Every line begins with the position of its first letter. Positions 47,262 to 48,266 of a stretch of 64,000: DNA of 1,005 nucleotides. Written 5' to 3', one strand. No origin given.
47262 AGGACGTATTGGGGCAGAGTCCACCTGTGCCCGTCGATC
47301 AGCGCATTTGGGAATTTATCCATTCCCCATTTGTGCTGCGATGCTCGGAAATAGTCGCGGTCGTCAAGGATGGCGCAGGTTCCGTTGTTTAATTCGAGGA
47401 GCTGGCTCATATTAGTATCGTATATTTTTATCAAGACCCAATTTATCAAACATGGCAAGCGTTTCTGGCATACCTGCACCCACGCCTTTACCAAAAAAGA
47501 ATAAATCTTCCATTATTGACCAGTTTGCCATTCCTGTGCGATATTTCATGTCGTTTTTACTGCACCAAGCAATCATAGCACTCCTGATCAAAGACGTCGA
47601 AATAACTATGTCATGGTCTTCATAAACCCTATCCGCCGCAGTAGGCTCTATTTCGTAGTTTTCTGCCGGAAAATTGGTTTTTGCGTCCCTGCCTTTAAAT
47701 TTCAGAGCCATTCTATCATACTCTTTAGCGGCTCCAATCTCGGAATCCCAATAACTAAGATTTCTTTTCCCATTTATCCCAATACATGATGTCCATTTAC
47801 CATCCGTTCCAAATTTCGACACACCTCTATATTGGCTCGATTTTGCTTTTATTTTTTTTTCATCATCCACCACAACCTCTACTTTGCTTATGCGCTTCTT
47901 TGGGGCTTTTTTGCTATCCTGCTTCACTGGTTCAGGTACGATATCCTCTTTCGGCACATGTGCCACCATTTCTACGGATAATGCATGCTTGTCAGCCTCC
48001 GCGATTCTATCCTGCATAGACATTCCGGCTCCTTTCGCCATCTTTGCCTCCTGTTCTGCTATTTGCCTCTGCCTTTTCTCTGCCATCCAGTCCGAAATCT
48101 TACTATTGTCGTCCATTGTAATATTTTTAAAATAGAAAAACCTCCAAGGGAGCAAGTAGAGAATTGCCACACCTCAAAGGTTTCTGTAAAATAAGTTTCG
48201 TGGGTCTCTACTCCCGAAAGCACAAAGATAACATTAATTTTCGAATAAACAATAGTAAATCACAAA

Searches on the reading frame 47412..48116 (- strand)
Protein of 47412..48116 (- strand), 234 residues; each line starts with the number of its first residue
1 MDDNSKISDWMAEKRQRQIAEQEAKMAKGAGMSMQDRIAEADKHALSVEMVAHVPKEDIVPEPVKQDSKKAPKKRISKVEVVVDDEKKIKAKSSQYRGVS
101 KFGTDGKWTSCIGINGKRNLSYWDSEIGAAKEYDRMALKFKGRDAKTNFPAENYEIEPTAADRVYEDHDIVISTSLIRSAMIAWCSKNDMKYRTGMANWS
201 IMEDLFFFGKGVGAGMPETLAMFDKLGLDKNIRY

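Call 10: search_protein_families(library=pfam, proteins=[window:47412-48116:-], max_evalue=0.01)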
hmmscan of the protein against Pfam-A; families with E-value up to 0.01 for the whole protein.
window:47412-48116:- (234 aa): 0 families

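Call 11: search_protein_families(library=phrogs, proteins=[window:47412-48116:-], max_evalue=0.001)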
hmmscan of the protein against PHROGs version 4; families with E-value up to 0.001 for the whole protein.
window:47412-48116:- (234 aa): 1 family
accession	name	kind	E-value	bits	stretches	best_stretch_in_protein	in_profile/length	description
phrog_99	-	DNA, RNA and nucleotide metabolism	2.5e-09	38.3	1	89-170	208-289/383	HNH endonuclease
